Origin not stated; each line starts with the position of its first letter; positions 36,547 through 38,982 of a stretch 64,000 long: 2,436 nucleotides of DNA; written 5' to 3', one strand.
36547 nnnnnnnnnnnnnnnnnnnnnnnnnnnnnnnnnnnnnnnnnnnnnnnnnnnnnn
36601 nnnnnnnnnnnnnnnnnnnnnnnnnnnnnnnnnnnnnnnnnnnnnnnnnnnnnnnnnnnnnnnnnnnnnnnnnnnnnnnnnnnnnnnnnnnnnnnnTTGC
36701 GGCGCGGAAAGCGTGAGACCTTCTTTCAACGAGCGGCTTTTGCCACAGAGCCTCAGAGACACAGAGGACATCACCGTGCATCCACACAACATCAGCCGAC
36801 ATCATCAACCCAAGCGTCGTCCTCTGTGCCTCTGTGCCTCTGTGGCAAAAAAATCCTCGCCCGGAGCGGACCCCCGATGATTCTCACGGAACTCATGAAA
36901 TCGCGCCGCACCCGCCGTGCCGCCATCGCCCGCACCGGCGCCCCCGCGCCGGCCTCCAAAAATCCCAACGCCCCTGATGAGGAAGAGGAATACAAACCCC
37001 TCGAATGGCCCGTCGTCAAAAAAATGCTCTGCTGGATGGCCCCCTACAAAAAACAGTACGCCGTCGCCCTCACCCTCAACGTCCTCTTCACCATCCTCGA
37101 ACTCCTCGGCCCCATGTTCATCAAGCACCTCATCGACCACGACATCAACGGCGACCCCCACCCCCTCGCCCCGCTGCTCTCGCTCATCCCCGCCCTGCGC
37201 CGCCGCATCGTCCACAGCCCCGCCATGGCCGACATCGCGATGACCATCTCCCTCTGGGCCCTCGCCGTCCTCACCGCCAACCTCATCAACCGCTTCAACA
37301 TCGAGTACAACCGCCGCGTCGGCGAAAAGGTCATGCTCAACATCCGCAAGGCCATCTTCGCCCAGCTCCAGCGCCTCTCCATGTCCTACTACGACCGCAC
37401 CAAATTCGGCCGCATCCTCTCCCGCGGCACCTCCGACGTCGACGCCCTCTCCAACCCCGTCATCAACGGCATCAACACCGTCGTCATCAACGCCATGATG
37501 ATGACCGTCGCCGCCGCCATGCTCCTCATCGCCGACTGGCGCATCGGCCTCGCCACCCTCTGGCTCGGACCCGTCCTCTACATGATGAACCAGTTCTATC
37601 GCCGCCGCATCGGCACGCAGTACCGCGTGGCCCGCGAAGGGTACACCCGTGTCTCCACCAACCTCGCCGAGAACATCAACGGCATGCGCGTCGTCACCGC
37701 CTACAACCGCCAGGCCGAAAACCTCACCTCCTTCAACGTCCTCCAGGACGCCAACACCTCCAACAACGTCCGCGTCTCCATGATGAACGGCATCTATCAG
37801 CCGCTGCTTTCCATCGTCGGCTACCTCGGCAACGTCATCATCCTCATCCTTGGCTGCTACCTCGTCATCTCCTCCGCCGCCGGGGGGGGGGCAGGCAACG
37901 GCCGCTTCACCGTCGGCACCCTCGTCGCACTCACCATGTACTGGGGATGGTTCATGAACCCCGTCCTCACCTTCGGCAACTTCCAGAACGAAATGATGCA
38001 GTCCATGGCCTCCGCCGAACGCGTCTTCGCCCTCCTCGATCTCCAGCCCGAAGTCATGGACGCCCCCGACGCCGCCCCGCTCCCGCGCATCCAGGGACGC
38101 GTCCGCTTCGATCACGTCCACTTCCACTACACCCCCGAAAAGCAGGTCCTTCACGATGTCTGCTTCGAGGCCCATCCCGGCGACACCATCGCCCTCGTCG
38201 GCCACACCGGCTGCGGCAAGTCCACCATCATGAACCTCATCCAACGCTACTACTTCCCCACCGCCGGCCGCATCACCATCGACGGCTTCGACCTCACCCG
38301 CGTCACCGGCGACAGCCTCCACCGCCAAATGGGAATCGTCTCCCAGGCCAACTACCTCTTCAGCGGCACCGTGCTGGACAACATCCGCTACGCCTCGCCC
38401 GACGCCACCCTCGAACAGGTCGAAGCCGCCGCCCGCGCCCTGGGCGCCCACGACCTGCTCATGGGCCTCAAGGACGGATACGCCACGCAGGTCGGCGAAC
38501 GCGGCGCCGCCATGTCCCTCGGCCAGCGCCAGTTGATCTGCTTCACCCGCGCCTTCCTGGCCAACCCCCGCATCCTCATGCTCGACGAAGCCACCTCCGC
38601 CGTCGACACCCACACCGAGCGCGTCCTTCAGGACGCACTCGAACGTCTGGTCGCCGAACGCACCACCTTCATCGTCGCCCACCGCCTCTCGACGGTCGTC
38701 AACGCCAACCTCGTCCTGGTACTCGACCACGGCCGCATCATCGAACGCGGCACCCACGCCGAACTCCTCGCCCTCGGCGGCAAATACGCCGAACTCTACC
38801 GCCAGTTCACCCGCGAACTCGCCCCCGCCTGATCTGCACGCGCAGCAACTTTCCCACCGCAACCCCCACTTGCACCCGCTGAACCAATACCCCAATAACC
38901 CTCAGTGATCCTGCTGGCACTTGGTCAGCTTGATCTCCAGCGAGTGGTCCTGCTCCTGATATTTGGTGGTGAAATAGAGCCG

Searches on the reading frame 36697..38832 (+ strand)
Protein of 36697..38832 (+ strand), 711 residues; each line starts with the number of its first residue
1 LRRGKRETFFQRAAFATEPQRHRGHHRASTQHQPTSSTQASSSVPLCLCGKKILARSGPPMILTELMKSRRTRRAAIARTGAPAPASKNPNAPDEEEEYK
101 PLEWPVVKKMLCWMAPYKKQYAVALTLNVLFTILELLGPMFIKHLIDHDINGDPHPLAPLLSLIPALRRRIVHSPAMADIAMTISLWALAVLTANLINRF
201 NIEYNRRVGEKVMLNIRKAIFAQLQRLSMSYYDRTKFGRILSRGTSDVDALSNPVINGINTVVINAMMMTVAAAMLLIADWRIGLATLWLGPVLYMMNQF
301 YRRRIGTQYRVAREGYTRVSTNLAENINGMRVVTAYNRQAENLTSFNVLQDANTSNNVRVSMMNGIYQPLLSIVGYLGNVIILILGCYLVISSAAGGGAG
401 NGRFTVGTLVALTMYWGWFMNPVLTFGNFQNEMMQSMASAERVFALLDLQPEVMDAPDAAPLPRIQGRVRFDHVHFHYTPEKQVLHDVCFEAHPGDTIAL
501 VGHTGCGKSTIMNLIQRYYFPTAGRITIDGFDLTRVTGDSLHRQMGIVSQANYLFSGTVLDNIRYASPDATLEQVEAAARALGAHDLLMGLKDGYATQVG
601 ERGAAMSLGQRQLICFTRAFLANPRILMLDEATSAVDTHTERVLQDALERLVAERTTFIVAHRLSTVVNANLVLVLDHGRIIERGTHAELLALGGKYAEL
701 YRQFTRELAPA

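Call 3: search_protein_families(library=pfam, proteins=[window:36697-38832:+], max_evalue=0.01)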
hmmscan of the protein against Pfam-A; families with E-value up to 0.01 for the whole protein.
window:36697-38832:+ (711 aa): 3 families
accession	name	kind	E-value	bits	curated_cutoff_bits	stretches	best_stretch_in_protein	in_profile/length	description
PF00664.28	ABC_membrane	-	2.8e-35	122.8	28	1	124-423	4-274/274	ABC transporter transmembrane region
PF00005.33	ABC_tran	-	1.2e-27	97.6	25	1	485-634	1-137/137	ABC transporter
PF13604.12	AAA_30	-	0.0065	16.7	27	0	497-647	20-112/191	AAA domain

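Call 5: search_protein_families(library=ncbifam, proteins=[window:36697-38832:+], max_evalue=0.001)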
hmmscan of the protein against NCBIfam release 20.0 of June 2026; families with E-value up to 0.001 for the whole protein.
window:36697-38832:+ (711 aa): 182 families (the best 25 are shown)
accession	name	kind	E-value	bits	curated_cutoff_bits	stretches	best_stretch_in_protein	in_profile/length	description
TIGR02203.1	MsbA_lipidA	equivalog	1.9e-125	419.6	602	1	108-702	3-567/572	lipid A export permease/ATP-binding protein MsbA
TIGR02204.1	MsbA_rel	hypoth_equivalog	9.2e-113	377.9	780.4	1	181-702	58-573/576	ABC transporter, permease/ATP-binding protein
NF052233.1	CphA_assoc_ABC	equivalog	2.4e-112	376.7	880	1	76-706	141-745/766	cyanophycin metabolism-associated ABC transporter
TIGR00958.1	3a01208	subfamily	6.9e-110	368.4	874.6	1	94-700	140-710/711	antigen peptide transporter 2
NF010178.0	PRK13657.1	equivalog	1e-103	347.8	733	1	109-703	9-569/588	glucan ABC transporter ATP-binding protein/ permease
NF045513.1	HepA_fam_ABC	equivalog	7.5e-101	338.4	725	1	116-701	31-606/610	heterocyst formation ABC transporter subunit HepA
TIGR01846.1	type_I_sec_HlyB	subfamily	3.4e-99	333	725.55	1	116-703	136-691/694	type I secretion system permease/ATPase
NF008381.0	PRK11176.1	equivalog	2.8e-95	319.9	867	1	179-702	62-577/582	lipid A ABC transporter ATP-binding protein/permease MsbA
NF008056.1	PRK10790.1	equivalog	3.7e-87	293.2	746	1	104-702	8-573/584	SmdB family multidrug efflux ABC transporter permease/ATP-binding protein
NF008055.0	PRK10789.1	equivalog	7.7e-87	292.1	845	1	209-703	85-570/590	SmdA family multidrug ABC transporter permease/ATP-binding protein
TIGR01192.1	chvA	subfamily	5.8e-85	286.1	585.4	1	261-703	136-569/585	glucan export ABC transporter ATP-binding protein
NF000475.1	tet_ABC_46_B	exception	1e-83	281.8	1250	1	172-700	51-570/578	tetracycline efflux ABC transporter Tet(46) subunit B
TIGR03375.1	type_I_sec_LssB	subfamily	1.2e-80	271.8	693.1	1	207-691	215-689/696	type I secretion system permease/ATPase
TIGR03796.1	NHLM_micro_ABC1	equivalog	3.7e-80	270.1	853.3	1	188-701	201-709/710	NHLP family bacteriocin export ABC transporter peptidase/permease/ATPase subunit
TIGR03797.1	NHLM_micro_ABC2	equivalog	2.3e-76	257.7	709.4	1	176-702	174-683/686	NHLP bacteriocin export ABC transporter permease/ATPase subunit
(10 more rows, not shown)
